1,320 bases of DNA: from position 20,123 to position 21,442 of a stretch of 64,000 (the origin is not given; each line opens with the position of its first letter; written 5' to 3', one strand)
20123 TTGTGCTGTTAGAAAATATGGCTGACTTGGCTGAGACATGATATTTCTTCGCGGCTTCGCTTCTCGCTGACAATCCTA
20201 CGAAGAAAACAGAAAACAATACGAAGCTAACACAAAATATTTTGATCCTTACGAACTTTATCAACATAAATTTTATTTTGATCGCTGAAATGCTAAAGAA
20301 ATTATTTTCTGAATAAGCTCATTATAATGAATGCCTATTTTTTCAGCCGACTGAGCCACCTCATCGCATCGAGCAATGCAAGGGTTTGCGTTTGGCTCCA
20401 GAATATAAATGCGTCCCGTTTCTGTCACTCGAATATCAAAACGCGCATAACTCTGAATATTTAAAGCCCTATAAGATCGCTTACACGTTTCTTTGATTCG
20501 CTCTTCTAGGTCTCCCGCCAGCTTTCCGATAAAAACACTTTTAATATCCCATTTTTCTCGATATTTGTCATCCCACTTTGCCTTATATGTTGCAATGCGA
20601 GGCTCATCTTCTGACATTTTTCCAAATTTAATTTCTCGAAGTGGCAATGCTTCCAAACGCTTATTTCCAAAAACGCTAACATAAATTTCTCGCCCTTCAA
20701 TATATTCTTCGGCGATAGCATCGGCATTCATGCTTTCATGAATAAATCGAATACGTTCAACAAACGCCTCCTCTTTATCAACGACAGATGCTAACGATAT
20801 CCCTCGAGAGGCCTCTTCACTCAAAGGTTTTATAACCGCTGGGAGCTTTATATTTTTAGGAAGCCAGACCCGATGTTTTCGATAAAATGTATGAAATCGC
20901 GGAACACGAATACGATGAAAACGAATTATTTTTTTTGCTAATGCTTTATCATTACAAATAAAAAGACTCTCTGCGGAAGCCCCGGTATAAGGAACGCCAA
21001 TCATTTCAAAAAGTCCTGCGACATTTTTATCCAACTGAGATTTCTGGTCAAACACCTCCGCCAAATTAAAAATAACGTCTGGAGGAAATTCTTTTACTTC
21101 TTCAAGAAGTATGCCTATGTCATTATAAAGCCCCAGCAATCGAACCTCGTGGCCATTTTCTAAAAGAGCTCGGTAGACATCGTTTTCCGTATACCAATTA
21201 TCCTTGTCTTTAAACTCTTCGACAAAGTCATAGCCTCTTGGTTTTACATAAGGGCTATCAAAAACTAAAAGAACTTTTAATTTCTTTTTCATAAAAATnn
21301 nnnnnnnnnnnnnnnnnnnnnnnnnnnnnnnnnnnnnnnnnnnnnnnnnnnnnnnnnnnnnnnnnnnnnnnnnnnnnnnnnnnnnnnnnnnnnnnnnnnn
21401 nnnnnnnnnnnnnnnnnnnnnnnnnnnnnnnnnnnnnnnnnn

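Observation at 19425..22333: Zn-metallopeptidase / Ddl-family ATP-grasp ligase / DD-carboxypeptidase three-gene cassette divergent from uppP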

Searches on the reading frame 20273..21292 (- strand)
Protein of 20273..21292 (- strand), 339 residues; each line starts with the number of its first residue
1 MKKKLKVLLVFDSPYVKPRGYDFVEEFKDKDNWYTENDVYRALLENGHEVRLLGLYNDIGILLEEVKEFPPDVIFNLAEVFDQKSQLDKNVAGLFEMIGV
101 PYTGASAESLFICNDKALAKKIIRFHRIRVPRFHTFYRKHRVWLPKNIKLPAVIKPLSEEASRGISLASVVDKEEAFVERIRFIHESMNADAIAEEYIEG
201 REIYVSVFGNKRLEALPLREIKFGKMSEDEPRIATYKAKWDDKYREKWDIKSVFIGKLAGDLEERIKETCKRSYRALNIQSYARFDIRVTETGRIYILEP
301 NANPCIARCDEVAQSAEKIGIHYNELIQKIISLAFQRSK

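Call 3: search_protein_families(library=pfam, proteins=[window:20273-21292:-], max_evalue=0.01)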
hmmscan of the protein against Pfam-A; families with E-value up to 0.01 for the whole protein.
window:20273-21292:- (339 aa): 3 families
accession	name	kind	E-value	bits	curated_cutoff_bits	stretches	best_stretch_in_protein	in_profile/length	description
PF07478.18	Dala_Dala_lig_C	-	1.1e-24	87.5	24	1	146-331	33-203/204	D-ala D-ala ligase C-terminus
PF13535.11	ATP-grasp_4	-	2e-06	28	27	1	148-210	1-73/160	ATP-grasp domain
PF02655.19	ATP-grasp_3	-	2.4e-06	28.2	23.2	1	113-302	1-155/160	ATP-grasp domain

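Call 4: search_protein_families(library=ncbifam, proteins=[window:20273-21292:-], max_evalue=0.01)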
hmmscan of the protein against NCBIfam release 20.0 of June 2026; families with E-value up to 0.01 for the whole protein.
window:20273-21292:- (339 aa): 40 families (the best 25 are shown)
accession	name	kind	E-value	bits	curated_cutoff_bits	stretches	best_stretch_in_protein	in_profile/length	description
NF002378.0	PRK01372.1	subfamily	3.1e-37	127.9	243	1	37-336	28-303/305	D-alanine--D-alanine ligase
TIGR01205.1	D_ala_D_alaTIGR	subfamily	8.9e-32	110.3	245.65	1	88-334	79-317/318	D-alanine--D-alanine ligase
NF011169.0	PRK14571.1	equivalog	1.7e-30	106.4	404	1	37-337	22-298/300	D-alanyl-alanine synthetase A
NF002528.0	PRK01966.1-4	subfamily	2.9e-28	98.8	262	1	88-338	114-362/366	D-alanine--D-alanine ligase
NF000091.3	D_ala_D_ser_VanG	exception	6.9e-28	97.5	495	1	29-334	57-343/344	D-alanine--D-serine ligase VanG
NF002525.0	PRK01966.1-1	equivalog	1.2e-24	87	457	1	88-338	113-354/364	D-alanine--D-alanine ligase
NF000206.1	D_ala_D_lac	equivalog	2.6e-23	82.6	550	1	60-335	77-341/342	D-alanine--(R)-lactate ligase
NF012217.1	D_ala_D_lac_VanA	exception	3.9e-21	75.6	775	1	63-335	80-341/343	D-alanine--(R)-lactate ligase VanA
NF000372.1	D_ala_D_lac_VanI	exception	5.8e-21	75.2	700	1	66-335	86-341/341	D-alanine--(R)-lactate ligase VanI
NF000470.1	D_ala_D_lac_VanM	exception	1e-20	74.3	760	1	73-335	90-341/343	D-alanine--(R)-lactate ligase VanM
NF002526.0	PRK01966.1-2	equivalog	1.6e-20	73.3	449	1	69-338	92-351/362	D-alanine--D-alanine ligase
NF000207.3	D_ala_D_ser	equivalog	5.9e-20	71.7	520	1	49-335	67-340/342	D-alanine--D-serine ligase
NF012215.1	D_ala_D_lac_VanD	exception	2.4e-19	69.8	700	1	70-337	90-343/343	D-alanine--(R)-lactate ligase VanD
NF002527.0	PRK01966.1-3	equivalog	3.5e-19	69.2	310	1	90-335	93-329/332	D-alanine--D-alanine ligase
NF012214.1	D_ala_D_ser_VanC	exception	2.7e-17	62.9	650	1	43-335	66-346/350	D-alanine--D-serine ligase VanC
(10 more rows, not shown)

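Call 8: find_homologous_proteins(query=window:20273-21292:-)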
Query window:20273-21292:- (339 aa): 4006 proteins with E <= 0.001 among 8000 candidates; the best 120 are listed.
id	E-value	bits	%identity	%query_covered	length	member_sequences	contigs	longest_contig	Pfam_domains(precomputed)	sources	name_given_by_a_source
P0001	8.9e-223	757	99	100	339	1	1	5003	PF13535.12,PF02655.20,PF07478.19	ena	-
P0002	9.6e-223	756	100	100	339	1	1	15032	PF13535.12,PF02655.20,PF07478.19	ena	-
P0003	2.8e-218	742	97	100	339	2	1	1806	PF13535.12,PF02655.20,PF07478.19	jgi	-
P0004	1.1e-199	681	88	99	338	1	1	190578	PF13535.12,PF02655.20,PF07478.19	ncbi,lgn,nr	ncbi:MAG: ATP-grasp domain-containing protein [Candidatus Omnitrophica bacterium]|nr:ATP-grasp domai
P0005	2.3e-194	663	85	100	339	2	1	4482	PF13535.12,PF02655.20,PF07478.19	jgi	-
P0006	1.3e-191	654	82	100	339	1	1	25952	PF02655.20,PF07478.19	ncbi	-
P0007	1.0e-179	615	79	99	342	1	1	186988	PF07478.19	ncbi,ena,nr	ncbi:MAG: ATP-grasp domain-containing protein [Candidatus Aceula meridiana]|nr:ATP-grasp domain-cont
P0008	3.7e-179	613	78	99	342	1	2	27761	PF13535.12,PF07478.19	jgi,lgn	-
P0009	5.3e-171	586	74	99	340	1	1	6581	PF13535.12,PF07478.19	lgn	-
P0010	6.3e-171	586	73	100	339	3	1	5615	PF07478.19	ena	-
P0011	1.8e-169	581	73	99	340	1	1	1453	PF13535.12,PF02655.20,PF07478.19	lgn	-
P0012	6.1e-166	570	71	100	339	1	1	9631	PF02655.20,PF07478.19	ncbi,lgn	-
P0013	2.7e-165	568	100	75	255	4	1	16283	PF07478.19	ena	-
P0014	6.1e-165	566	72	100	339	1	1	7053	PF07478.19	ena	-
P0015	1.5e-164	565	71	100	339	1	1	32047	PF07478.19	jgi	-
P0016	2.4e-164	564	72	96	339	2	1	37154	PF07478.19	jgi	-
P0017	1.7e-163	562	72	99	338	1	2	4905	PF13535.12,PF02655.20,PF07478.19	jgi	jgi:D-alanine-D-alanine ligase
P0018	1.3e-162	559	71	99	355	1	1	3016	PF13535.12,PF07478.19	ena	-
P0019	2.3e-162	558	71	100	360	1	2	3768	PF13535.12,PF02655.20,PF07478.19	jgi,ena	-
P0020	2.8e-162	558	70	100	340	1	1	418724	PF02655.20,PF07478.19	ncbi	-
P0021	2.8e-162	558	71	99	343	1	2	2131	PF07478.19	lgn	-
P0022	5.5e-162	557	71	100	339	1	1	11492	PF07478.19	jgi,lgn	-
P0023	2.7e-161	554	70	99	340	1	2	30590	PF07478.19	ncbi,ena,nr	ncbi:MAG: ATP-grasp domain-containing protein [Candidatus Omnitrophica bacterium]|nr:ATP-grasp domai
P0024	1.5e-160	552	71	100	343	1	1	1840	PF13535.12,PF07478.19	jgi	-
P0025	1.5e-160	552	71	99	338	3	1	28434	PF13535.12,PF07478.19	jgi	-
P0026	5.1e-160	550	71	99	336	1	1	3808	PF02655.20,PF07478.19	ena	-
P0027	6.9e-160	550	70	100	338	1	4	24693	PF13535.12,PF02655.20,PF07478.19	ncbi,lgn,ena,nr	ncbi:MAG: ATP-grasp domain-containing protein [Candidatus Omnitrophica bacterium]|nr:ATP-grasp domai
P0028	8.8e-160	549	69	99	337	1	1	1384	PF13535.12,PF02655.20,PF07478.19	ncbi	-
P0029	1.8e-158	545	70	97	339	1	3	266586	PF13535.12,PF02655.20,PF07478.19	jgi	-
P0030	3.8e-158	544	70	99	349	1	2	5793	PF07478.19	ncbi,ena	-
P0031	4.6e-158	544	70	99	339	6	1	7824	PF13535.12,PF07478.19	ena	-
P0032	4.9e-158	544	69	97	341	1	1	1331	PF02655.20,PF07478.19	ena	-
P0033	1.0e-157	543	68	99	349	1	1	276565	PF02655.20,PF07478.19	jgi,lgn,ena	-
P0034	2.3e-157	542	69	99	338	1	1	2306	PF13535.12,PF02655.20,PF07478.19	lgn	-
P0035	3.9e-157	541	71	99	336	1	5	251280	PF13535.12,PF02655.20,PF07478.19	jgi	-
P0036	7.6e-157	540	68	100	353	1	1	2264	PF07478.19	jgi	jgi:D-alanine-D-alanine ligase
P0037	8.0e-157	540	68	99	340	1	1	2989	PF02655.20,PF07478.19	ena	-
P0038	1.2e-156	539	69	99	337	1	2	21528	PF02655.20,PF07478.19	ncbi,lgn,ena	-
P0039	1.2e-156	539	69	99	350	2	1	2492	PF07478.19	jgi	jgi:D-alanine-D-alanine ligase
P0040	1.5e-156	539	67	100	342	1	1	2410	PF13535.12,PF02655.20,PF07478.19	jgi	jgi:D-alanine-D-alanine ligase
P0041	1.8e-156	539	68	99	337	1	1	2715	PF02655.20,PF07478.19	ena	-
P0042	1.9e-156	539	68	100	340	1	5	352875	PF07478.19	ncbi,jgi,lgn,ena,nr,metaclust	ncbi:MAG: ATP-grasp domain-containing protein [Candidatus Gygaella obscura]|nr:ATP-grasp domain-cont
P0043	2.1e-156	538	69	99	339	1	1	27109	PF13535.12,PF07478.19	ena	-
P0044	2.5e-156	538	68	100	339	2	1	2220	PF13535.12,PF02655.20,PF07478.19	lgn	-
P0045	2.6e-156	538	69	96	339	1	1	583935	PF07478.19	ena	-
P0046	3.1e-156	538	69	100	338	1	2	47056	PF13535.12,PF02655.20,PF07478.19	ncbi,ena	-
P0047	3.5e-156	538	69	99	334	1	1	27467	PF02655.20,PF07478.19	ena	-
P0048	4.0e-156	537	70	100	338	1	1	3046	PF02655.20,PF07478.19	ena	-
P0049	4.4e-156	537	68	99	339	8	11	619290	PF07478.19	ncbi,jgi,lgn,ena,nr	ncbi:MAG TPA: hypothetical protein PLT76_07100 [Candidatus Omnitrophota bacterium]|nr:hypothetical p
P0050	9.6e-156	536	69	99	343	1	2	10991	PF07478.19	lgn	-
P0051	1.3e-155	536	68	100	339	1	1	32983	PF13535.12,PF07478.19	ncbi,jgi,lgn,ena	ncbi:MAG: hypothetical protein WC552_02150 [Candidatus Omnitrophota bacterium]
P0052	1.4e-155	536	68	99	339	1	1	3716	PF07478.19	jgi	-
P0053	1.6e-155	535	67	100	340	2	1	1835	PF02655.20,PF07478.19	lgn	-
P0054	2.0e-155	535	68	99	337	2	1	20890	PF13535.12,PF02655.20,PF07478.19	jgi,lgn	jgi:D-alanine-D-alanine ligase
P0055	2.2e-155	535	70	99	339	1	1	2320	PF02655.20,PF07478.19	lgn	-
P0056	2.4e-155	535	68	96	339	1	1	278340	PF07478.19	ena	-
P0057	3.3e-155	534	67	99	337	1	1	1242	PF07478.19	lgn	-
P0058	4.0e-155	534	69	99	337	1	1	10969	PF07478.19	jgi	-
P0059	6.7e-155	533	67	96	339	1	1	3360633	PF07478.19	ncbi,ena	-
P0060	1.3e-154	532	68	100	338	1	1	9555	PF13535.12,PF02655.20,PF07478.19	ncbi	ncbi:MAG: ATP-grasp domain-containing protein [Candidatus Omnitrophota bacterium]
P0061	1.4e-154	532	68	99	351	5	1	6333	PF02655.20,PF07478.19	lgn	-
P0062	1.5e-154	532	67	100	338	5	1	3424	PF13535.12,PF02655.20,PF07478.19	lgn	-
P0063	2.4e-154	532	68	100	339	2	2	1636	PF13535.12,PF02655.20,PF07478.19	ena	-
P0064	3.2e-154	531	68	100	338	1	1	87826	PF07478.19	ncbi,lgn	ncbi:MAG: hypothetical protein ABII88_09165 [Candidatus Omnitrophota bacterium]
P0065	3.5e-154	531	68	100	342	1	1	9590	PF13535.12,PF02655.20,PF07478.19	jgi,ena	-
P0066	3.8e-154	531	67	99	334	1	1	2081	PF13535.12,PF02655.20,PF07478.19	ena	-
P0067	4.2e-154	531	66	100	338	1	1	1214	PF02655.20,PF07478.19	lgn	-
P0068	7.2e-154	530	69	99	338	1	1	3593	PF13535.12,PF02655.20,PF07478.19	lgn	-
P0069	1.1e-153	529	69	99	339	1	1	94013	PF02655.20,PF07478.19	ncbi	ncbi:MAG: ATP-grasp domain-containing protein [Candidatus Omnitrophota bacterium]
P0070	1.2e-153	529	68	100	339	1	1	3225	PF13535.12,PF02655.20,PF07478.19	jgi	-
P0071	1.2e-153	529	69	99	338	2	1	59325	PF13535.12,PF02655.20,PF07478.19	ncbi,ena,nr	ncbi:MAG: ATP-grasp domain-containing protein [Omnitrophica bacterium]|nr:ATP-grasp domain-containin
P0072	2.3e-153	528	68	98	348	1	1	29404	PF13535.12,PF02655.20,PF07478.19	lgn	-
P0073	2.6e-153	528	67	99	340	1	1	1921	PF13535.12,PF02655.20,PF07478.19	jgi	-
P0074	2.9e-153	528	68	99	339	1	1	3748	PF13535.12,PF02655.20,PF07478.19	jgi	jgi:D-alanine-D-alanine ligase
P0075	3.0e-153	528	67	100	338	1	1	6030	PF02655.20,PF07478.19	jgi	-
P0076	3.6e-153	528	68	99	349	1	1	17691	PF02655.20,PF07478.19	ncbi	-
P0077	4.2e-153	528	67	99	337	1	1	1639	PF02655.20,PF07478.19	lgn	-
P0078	4.9e-153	527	68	98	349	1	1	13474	PF07478.19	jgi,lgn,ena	-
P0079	5.3e-153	527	66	100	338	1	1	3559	PF02655.20,PF07478.19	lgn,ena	-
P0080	5.4e-153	527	67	99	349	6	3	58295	PF07478.19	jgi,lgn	jgi:D-alanine-D-alanine ligase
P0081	5.8e-153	527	67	99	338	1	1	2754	PF13535.12,PF02655.20,PF07478.19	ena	-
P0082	8.0e-153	527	67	100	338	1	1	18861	PF13535.12,PF02655.20,PF07478.19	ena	-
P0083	1.2e-152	526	68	99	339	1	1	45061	PF07478.19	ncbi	ncbi:MAG: hypothetical protein ABIJ41_04000 [Candidatus Omnitrophota bacterium]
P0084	1.2e-152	526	68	98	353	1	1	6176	PF07478.19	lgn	-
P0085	1.2e-152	526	67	97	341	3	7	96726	PF13535.12,PF02655.20,PF07478.19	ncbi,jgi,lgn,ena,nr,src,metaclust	ncbi:MAG: hypothetical protein A2787_03300 [Omnitrophica WOR_2 bacterium RIFCSPHIGHO2_01_FULL_48_9]|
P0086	1.2e-152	526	69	99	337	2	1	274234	PF13535.12,PF02655.20,PF07478.19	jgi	jgi:D-alanine-D-alanine ligase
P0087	1.8e-152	525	68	96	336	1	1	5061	PF13535.12,PF02655.20,PF07478.19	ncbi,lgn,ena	-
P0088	1.9e-152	525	67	97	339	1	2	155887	PF07478.19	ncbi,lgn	-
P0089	1.9e-152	525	66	100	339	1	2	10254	PF13535.12,PF02655.20,PF07478.19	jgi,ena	-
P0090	2.3e-152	525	67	99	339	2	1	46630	PF07478.19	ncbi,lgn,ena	-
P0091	2.4e-152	525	67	99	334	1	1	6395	PF13535.12,PF02655.20,PF07478.19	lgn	-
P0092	2.4e-152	525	67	99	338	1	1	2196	PF13535.12,PF02655.20,PF07478.19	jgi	-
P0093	2.5e-152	525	67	100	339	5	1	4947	PF13535.12,PF02655.20,PF07478.19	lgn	-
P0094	2.5e-152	525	68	100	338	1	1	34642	PF02655.20,PF07478.19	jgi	-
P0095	3.8e-152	524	66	99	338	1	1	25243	PF02655.20,PF07478.19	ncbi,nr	ncbi:MAG: ATP-grasp domain-containing protein [Candidatus Omnitrophica bacterium]|nr:ATP-grasp domai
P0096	4.3e-152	524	67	99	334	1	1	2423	PF13535.12,PF02655.20,PF07478.19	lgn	-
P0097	6.2e-152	524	68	99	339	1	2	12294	PF13535.12,PF02655.20,PF07478.19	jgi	-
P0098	7.2e-152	523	69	99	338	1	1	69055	PF13535.12,PF02655.20,PF07478.19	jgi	-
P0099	8.7e-152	523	67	98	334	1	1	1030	PF07478.19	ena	-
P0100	9.1e-152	523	66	99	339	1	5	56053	PF02655.20,PF07478.19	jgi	-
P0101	1.1e-151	523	67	99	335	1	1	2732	PF02655.20,PF07478.19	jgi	jgi:D-alanine-D-alanine ligase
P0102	1.2e-151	523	67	99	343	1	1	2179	PF14397.12,PF02655.20,PF07478.19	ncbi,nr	ncbi:MAG: ATP-grasp domain-containing protein [Candidatus Omnitrophica bacterium]|nr:ATP-grasp domai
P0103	1.3e-151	523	70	99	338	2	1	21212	PF02655.20,PF07478.19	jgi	jgi:D-alanine-D-alanine ligase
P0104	1.4e-151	522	69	99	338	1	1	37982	PF13535.12,PF02655.20,PF07478.19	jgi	-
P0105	2.5e-151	522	67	99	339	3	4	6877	PF13535.12,PF02655.20,PF07478.19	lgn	-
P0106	3.4e-151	521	67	100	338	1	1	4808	PF07478.19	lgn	-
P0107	3.6e-151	521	66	99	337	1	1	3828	PF13535.12,PF02655.20,PF07478.19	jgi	-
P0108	4.6e-151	521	67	100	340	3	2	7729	PF02655.20,PF07478.19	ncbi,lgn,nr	ncbi:MAG: ATP-grasp domain-containing protein [Candidatus Omnitrophica bacterium]|nr:ATP-grasp domai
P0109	6.1e-151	520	67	97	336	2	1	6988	PF07478.19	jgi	-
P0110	6.3e-151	520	68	100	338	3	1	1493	PF14397.12,PF02655.20,PF07478.19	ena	-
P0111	8.1e-151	520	67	99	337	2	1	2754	PF02655.20,PF07478.19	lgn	-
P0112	1.3e-150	519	69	99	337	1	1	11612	PF02655.20,PF07478.19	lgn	-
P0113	1.3e-150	519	66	100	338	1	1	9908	PF02655.20,PF07478.19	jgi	-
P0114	1.8e-150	519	65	100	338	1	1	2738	PF02655.20,PF07478.19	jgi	-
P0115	1.9e-150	519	66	100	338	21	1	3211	PF02655.20,PF07478.19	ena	-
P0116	1.9e-150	519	67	99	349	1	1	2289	PF07478.19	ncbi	-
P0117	2.2e-150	519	68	99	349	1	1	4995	PF07478.19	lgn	-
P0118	2.4e-150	518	66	99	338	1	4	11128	PF07478.19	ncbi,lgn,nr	ncbi:MAG: ATP-grasp domain-containing protein [Candidatus Omnitrophica bacterium]|nr:ATP-grasp domai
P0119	2.5e-150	518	66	98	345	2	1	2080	PF13535.12,PF02655.20,PF07478.19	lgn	-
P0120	2.6e-150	518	66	99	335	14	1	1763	PF02655.20,PF07478.19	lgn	-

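Call 9: search_solved_structures(query=window:20273-21292:-, show_alignments=2)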
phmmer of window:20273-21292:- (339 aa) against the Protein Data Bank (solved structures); distinct sequences matched with E-value up to 0.001: 37.
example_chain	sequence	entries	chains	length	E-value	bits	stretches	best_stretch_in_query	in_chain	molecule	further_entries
3r23_A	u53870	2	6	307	6.1e-27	98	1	43-335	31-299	D-alanine--D-alanine ligase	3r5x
4fu0_A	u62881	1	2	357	1.4e-18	70.6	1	80-334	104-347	D-alanine--D-alanine ligase 7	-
1e4e_A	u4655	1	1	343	9.3e-17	64.5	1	77-335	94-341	VANCOMYCIN/TEICOPLANIN A-TYPE RESISTANCE PROTEIN VANA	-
1e4e_B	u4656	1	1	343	1.3e-16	64.1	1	77-335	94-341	VANCOMYCIN/TEICOPLANIN A-TYPE RESISTANCE PROTEIN VANA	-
8fff_A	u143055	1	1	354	1.9e-15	60.3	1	32-337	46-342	D-alanine--D-alanine ligase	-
2i80_A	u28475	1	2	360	2e-15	60.2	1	32-337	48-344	D-alanine-D-alanine ligase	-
7u56_A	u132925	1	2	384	2e-15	60.1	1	88-337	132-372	D-alanine--D-alanine ligase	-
2i87_A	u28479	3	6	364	2e-15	60.1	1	32-337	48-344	D-alanine-D-alanine ligase | D-alanine--D-alanine ligase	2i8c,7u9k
3se7_A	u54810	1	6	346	3.5e-15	59.4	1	82-335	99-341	VanA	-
3i12_A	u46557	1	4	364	4.9e-15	58.9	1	88-337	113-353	D-alanine-D-alanine ligase A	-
3q1k_A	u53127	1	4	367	5e-15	58.8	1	88-337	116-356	D-alanine--D-alanine ligase A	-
3n8d_A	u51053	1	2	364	6.8e-15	58.4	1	32-337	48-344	D-alanine--D-alanine ligase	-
5d8d_A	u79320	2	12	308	7.2e-15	58.3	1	87-332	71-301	D-alanine--D-alanine ligase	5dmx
3r5f_A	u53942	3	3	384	8.5e-15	58.1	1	88-337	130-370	D-alanine--D-alanine ligase 1 | D-alanine--D-alanine ligase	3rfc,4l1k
3e5n_A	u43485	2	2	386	8.6e-15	58.1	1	88-337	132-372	D-alanine-D-alanine ligase A | D-alanine--D-alanine ligase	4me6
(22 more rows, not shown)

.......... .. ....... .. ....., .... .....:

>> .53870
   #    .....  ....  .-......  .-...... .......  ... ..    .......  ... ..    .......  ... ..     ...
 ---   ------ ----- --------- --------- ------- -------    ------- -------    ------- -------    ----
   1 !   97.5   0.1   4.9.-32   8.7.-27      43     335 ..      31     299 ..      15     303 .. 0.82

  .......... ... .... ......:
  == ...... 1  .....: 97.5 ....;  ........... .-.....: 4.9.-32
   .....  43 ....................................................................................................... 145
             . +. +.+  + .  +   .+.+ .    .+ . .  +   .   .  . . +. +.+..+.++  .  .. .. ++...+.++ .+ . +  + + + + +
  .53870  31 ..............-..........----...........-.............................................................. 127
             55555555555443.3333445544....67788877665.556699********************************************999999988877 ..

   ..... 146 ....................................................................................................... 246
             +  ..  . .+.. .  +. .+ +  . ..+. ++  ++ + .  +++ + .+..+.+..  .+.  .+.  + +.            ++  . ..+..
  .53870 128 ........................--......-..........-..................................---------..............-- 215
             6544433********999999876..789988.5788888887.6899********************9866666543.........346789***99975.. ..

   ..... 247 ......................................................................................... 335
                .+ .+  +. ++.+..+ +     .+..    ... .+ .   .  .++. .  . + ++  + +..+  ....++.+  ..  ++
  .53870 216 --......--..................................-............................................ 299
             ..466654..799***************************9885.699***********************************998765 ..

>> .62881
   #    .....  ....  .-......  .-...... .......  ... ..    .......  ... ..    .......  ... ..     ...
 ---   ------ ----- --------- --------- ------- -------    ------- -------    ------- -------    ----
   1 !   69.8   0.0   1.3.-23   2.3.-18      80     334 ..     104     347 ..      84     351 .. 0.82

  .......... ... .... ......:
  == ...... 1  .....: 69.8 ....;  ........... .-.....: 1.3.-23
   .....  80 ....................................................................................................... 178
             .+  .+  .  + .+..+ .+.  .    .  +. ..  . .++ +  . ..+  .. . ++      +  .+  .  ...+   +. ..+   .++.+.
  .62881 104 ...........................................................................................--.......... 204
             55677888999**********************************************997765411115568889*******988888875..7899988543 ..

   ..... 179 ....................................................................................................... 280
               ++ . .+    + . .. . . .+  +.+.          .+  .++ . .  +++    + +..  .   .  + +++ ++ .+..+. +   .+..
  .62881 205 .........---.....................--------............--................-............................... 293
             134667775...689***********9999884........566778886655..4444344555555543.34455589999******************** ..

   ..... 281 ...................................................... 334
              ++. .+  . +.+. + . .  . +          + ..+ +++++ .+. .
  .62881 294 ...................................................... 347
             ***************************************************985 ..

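Call 12: find_encoding_contigs(protein=P0059, flank=8000, max_places=3)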
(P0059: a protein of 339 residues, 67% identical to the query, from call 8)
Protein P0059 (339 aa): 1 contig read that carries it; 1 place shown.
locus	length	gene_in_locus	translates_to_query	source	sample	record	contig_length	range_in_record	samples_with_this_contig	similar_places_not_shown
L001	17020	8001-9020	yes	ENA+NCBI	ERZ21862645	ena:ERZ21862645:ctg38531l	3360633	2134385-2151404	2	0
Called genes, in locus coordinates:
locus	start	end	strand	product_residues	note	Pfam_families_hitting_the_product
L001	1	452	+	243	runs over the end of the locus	PF03979:Sigma70_r1_1 (weak), PF10502:Peptidase_S26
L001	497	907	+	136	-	-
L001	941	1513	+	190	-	PF01066:CDP-OH_P_transf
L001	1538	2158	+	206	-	PF02660:G3P_acyltransf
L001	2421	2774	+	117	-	-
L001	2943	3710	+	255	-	-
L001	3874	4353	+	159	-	PF01471:PG_binding_1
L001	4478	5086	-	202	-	PF04473:DUF553 (weak), PF01841:Transglut_core (weak)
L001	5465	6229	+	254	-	PF00294:PfkB, PF08543:Phos_pyr_kin (weak)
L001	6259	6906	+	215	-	-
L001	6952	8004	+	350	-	PF15887:Peptidase_Mx (weak)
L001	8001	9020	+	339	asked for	PF07478:Dala_Dala_lig_C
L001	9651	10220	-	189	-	-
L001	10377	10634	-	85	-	PF09413:DUF2007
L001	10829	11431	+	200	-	PF01726:LexA_DNA_bind, PF00717:Peptidase_S24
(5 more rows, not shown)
